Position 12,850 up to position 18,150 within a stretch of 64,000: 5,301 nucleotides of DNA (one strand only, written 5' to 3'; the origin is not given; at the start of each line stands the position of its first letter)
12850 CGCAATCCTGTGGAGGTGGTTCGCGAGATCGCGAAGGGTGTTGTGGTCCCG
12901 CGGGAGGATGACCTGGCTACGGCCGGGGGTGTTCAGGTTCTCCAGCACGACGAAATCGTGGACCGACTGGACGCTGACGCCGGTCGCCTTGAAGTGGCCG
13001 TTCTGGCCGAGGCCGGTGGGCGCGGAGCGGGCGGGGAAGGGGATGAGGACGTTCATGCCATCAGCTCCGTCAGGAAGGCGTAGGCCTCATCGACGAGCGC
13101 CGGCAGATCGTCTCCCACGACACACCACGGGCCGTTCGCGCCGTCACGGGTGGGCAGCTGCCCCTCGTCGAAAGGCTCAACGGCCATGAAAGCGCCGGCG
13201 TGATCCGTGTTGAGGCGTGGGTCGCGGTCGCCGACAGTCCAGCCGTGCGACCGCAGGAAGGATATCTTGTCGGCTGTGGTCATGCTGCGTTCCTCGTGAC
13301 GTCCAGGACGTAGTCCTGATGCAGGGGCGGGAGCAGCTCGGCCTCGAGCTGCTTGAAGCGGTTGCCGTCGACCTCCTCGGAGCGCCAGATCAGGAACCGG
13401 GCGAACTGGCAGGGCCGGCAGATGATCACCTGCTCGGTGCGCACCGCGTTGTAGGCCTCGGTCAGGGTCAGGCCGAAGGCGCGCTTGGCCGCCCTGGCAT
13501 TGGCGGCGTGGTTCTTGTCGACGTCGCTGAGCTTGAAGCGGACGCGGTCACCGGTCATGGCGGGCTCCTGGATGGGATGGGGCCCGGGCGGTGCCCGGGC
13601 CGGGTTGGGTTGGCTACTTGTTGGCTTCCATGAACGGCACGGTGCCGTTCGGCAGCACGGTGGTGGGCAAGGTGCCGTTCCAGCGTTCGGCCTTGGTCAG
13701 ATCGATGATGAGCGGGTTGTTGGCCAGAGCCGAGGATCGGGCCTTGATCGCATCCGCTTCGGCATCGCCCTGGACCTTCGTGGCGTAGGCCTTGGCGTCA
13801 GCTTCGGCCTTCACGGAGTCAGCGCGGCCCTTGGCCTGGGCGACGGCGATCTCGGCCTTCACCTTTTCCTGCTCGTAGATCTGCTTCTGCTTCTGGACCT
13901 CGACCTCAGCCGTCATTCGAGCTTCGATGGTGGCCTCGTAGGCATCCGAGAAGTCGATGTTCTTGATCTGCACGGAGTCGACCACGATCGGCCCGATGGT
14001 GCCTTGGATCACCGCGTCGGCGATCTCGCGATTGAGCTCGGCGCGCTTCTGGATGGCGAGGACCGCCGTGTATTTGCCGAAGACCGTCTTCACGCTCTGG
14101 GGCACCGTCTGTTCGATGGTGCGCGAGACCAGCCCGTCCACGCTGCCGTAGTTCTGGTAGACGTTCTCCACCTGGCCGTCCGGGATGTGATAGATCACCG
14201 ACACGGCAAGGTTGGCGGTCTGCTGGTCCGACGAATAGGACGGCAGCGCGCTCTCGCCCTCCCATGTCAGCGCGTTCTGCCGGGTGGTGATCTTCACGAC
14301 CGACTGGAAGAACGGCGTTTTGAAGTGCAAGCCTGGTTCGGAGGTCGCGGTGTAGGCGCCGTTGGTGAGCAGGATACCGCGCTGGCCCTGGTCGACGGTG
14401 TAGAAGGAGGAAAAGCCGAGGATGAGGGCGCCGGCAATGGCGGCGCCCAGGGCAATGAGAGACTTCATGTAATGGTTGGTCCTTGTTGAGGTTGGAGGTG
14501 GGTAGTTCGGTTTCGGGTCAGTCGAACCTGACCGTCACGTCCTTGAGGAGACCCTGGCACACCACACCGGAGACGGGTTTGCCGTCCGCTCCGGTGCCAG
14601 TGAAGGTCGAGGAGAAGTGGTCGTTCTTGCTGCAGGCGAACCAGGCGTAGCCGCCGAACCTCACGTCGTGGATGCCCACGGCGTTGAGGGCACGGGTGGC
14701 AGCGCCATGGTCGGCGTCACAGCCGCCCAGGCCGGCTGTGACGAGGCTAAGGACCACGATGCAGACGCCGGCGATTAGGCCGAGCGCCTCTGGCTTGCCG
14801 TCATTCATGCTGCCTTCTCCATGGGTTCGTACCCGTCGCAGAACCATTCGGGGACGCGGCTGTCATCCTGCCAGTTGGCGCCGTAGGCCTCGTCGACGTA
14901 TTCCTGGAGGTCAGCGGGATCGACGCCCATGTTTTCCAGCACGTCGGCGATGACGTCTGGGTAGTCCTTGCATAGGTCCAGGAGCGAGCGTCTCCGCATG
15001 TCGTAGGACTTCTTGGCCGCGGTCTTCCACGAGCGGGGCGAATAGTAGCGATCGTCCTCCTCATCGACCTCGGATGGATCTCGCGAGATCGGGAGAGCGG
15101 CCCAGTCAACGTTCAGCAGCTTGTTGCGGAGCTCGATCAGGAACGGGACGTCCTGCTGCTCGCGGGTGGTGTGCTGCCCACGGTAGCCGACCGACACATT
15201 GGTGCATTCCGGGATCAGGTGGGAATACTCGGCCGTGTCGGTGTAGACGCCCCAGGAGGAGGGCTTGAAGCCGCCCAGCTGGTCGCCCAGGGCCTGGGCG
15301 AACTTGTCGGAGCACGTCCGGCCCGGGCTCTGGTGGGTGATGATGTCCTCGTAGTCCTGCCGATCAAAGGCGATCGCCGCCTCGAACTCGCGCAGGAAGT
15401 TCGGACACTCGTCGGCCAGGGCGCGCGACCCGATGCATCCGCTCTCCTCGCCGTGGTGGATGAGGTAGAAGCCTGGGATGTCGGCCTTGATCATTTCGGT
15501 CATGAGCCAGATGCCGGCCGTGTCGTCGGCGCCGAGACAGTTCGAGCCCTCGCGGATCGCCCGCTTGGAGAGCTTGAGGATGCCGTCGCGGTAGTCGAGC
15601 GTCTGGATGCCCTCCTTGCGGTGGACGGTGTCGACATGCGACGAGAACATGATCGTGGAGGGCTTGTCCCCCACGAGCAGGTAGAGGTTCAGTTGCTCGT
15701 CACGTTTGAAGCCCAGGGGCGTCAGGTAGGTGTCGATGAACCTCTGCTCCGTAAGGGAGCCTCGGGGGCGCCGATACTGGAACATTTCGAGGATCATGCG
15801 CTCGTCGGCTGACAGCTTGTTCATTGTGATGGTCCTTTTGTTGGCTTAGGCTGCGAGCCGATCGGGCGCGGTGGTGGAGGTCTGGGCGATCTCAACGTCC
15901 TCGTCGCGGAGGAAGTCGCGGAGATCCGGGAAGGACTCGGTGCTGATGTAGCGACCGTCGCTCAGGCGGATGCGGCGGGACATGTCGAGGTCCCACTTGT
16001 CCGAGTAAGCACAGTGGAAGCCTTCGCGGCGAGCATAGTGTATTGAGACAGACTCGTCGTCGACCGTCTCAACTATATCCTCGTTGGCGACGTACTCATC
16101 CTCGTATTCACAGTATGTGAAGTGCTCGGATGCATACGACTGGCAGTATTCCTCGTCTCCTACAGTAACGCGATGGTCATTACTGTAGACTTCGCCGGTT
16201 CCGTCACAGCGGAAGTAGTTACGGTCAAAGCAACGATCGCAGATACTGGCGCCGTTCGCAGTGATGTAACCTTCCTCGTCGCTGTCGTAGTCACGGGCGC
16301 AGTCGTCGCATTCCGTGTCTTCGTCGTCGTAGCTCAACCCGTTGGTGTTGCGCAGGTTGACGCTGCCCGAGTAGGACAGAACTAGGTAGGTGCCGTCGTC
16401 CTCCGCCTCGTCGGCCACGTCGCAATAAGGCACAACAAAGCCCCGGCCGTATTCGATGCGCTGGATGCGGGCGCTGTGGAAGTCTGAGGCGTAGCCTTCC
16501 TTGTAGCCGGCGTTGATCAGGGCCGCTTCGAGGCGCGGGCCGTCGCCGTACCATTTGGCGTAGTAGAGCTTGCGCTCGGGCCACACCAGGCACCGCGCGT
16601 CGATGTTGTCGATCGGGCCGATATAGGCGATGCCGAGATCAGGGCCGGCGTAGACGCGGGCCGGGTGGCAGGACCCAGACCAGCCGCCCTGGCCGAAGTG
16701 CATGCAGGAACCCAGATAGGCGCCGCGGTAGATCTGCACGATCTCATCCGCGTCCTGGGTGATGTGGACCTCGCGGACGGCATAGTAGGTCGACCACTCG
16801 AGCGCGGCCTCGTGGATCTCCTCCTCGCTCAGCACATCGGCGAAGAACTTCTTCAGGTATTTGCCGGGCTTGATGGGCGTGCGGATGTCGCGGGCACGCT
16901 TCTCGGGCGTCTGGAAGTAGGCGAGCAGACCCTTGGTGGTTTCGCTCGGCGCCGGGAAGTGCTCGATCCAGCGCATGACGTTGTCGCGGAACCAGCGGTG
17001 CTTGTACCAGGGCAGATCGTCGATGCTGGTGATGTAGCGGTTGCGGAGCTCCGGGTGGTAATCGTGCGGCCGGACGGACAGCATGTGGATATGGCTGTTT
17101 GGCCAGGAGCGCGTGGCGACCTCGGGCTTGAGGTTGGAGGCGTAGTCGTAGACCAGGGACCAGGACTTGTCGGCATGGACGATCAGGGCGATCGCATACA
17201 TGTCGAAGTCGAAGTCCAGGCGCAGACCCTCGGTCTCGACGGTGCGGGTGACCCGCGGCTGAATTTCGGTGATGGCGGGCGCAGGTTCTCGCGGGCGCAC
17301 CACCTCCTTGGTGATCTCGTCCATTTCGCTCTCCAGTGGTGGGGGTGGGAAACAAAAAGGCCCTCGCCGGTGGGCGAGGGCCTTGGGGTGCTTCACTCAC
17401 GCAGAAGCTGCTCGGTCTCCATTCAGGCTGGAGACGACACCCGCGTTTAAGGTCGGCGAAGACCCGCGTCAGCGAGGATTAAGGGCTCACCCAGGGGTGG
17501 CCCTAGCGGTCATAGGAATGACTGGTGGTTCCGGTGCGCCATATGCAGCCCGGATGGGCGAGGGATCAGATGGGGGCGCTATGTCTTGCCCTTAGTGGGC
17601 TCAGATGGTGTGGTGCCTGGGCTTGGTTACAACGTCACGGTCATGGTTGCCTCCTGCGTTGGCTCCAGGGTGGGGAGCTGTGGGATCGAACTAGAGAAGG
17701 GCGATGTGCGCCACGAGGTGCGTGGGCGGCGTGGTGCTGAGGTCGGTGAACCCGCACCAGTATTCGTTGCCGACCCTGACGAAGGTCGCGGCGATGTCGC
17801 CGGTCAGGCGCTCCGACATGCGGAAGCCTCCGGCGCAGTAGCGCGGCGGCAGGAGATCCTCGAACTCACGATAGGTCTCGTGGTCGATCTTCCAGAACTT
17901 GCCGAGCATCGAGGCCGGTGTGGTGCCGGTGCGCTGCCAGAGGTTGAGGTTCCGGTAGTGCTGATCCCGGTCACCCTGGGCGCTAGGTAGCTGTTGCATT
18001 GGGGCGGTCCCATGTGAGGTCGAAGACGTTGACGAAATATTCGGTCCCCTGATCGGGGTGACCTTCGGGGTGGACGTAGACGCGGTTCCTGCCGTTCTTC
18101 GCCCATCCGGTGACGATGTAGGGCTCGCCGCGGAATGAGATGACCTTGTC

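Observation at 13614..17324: Four-gene operon: large Cys-rich protein, M20/M28-like peptidase-like protein, small lipoprotein-like protein and SPFH/band-7 protein, bounded by a strong terminator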

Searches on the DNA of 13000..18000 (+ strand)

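Call 5: search_dna_similar(query=window:13000-18000:+, collection=phages, mode=near, max_rows=20)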
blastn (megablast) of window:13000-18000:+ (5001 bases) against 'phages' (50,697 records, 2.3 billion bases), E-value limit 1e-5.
No match.

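Call 6: search_dna_similar(query=window:13000-18000:+, collection=plasmids, mode=near, max_rows=20)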
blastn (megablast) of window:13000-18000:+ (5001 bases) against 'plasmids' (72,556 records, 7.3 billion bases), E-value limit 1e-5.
No match.
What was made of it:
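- Tried and rejected: Megablast of 13000-18000 against the phage and plasmid collections gave no match (calls 5, 6).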

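Call 30: search_rna_families(source=window, start=17300, end=17750, threshold=evalue, max_evalue=1)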
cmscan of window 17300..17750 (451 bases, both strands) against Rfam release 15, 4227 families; matches with E-value up to 1: 3.
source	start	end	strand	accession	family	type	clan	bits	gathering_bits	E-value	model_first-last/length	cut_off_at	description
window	17352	17436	-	RF02278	Betaproteobacteria_toxic_sRNA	Gene; sRNA;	-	18.6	50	0.25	1-64/64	no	Betaproteobacteria toxic small RNA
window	17355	17432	+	RF02424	Bp2_287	Gene; sRNA;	-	15.4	70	0.32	1-174/174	no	Burkholderia sRNA Bp2_Cand287_SIPHT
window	17351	17478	-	RF02837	anti-hemB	Gene; sRNA;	-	15.4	49.5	0.47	1-81/81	no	Burkholderia RNA 7 (anti-hemB)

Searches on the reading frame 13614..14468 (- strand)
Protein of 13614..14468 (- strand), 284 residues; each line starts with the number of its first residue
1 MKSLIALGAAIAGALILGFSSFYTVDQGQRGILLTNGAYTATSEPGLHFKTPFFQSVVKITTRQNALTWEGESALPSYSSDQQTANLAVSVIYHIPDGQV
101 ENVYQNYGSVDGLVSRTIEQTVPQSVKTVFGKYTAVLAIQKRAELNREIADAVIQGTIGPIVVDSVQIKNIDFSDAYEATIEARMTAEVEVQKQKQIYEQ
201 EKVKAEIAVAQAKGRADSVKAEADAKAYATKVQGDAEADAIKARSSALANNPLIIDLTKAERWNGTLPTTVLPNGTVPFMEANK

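Call 3: search_protein_families(library=pfam, proteins=[window:13614-14468:-], max_evalue=0.1)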
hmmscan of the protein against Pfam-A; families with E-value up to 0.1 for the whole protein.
window:13614-14468:- (284 aa): 1 family
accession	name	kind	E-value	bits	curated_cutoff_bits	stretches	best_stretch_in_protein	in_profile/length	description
PF01145.31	Band_7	-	2.4e-32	112.8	23.6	1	24-201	2-173/176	SPFH domain / Band 7 family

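Call 4: search_protein_families(library=phrogs, proteins=[window:13614-14468:-], max_evalue=0.01)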
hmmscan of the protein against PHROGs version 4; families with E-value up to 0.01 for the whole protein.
window:13614-14468:- (284 aa): 2 families
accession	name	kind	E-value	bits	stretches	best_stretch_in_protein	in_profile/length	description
phrog_200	-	other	7.1e-57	194.2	1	2-283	81-360/379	lipoprotein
phrog_38808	-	unknown function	3.1e-10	41.2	1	224-280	11-65/68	-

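Call 13: search_protein_families(library=padloc, proteins=[window:13614-14468:-], max_evalue=0.1)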
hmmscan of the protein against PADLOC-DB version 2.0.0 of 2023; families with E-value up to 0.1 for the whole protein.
window:13614-14468:- (284 aa): 0 families

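Call 14: search_protein_families(library=ncbifam, proteins=[window:13614-14468:-], max_evalue=0.1)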
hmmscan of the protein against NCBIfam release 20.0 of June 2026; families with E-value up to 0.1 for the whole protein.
window:13614-14468:- (284 aa): 5 families
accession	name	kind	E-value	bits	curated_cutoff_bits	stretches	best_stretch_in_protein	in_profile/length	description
TIGR01932.1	hflC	equivalog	7.9e-13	47.9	134.4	2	15-133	13-134/318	protease modulator HflC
TIGR01933.1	hflK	equivalog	3.6e-12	46.3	159.4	1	22-242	1-211/261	FtsH protease activity modulator HflK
NF008259.0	PRK11029.1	equivalog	1.1e-10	41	427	2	11-65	9-70/334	protease modulator HflC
NF008181.0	PRK10930.1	equivalog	7.4e-09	34.9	660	1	9-237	84-302/419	FtsH protease activity modulator HflK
NF058507.1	FlotScfldFlot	equivalog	0.0084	15.2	700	1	187-250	325-387/477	flotillin lipid rafts scaffold protein FloT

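Call 45: search_dna_similar(query=window:13614-14468:-, collection=phages, mode=protein, max_rows=25, rows=spread)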
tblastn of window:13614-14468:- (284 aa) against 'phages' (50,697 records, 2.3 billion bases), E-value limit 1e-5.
Records with a match: 339; places in all: 341; records where one place covers at least 80% of the query: 129.
Best place of each record, by identity: <60% 339.
By first word of the organism name: Erwinia 50; Klebsiella 44; Escherichia 40; Halorubrum 29; Salmonella 19; Prevotella 15; Aeromonas 14; Rhizobium 11; Haloarcula 11; Stx2a-converting 10; and 32 more.
By host as written in the record: - 43; Klebsiella pneumoniae 19; Erwinia amylovora 17; Halorubrum sp. 16; Prevotella sp. 15; Escherichia coli 15; Cronobacter sakazakii 10; Stenotrophomonas maltophilia 7; and 114 more.
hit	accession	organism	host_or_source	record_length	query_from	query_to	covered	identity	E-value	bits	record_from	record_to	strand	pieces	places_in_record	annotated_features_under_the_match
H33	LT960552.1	Yersinia phage fHe-Yen9-03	-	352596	19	284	94%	47.0%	7e-73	248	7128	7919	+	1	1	g014: Membrane protease family protein y2843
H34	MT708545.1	Rhizobium phage Pasto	Bradyrhizobium japonicum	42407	19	280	92%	44.7%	3e-53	191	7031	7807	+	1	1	SPFH-domain membrane protein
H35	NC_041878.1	Pectobacterium phage vB_PcaM_CBB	Pectobacterium carotovorum subsp. ...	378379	19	277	91%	41.0%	7e-58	205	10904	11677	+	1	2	redundant repeat | structural protein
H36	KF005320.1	Alteromonas phage vB_AmaP_AD45-P2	Alteromonas macleodii str. 'Balearic ...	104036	19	284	94%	33.5%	7e-38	147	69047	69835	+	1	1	HflC/HflK family inner membrane lipoprotein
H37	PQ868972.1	Curtobacterium phage Yappy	Curtobacterium flaccumfaciens NRRL ...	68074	20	284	93%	26.9%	2e-7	58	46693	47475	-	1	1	95: membrane protein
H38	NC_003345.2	Halorubrum phage HF2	Halorubrum coriense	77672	25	280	90%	26.9%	4e-10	66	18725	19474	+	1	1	lipoprotein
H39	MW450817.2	Halorubrum virus VOLN27B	Halorubrum sp. LN27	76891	25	280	90%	26.5%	3e-10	67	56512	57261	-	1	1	prohibitin family protein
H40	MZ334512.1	Halorubrum virus HRTV-24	Halorubrum sp.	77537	44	280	83%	27.8%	2e-10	67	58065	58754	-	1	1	SPFH superfamily protein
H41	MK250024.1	Prevotella phage Lak-B5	Prevotella sp.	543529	20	278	91%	24.2%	4e-8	60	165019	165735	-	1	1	record has no annotation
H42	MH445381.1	Escherichia phage P1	Escherichia coli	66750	80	280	71%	29.6%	8e-13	74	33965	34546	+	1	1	putative SPFH domain protein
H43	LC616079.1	Stx2a-converting phage Stx2_KH16-043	-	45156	80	281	71%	28.5%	9e-12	71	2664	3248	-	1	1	none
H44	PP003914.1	Pseudomonas phage vB_Pae_U2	Pseudomonas aeruginosa ST773 ...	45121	68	284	76%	26.5%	2e-11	70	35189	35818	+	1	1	lipoprotein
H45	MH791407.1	Aeromonas phage AsFcp_4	Aeromonas salmonicida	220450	44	280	83%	24.1%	5e-6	54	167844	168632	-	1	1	SPFH domain-containing protein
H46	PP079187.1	Erwinia phage vEam_S_24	Erwinia amylovora IVIA 1892.1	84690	61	268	73%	27.4%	8e-8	59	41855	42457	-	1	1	lipoprotein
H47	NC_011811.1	Erwinia phage phiEa21-4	Erwinia amylovora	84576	61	268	73%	27.4%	1e-7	59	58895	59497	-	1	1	lipoprotein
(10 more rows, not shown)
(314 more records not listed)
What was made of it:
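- SPFH genes are scattered across many unrelated phages (call 45).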
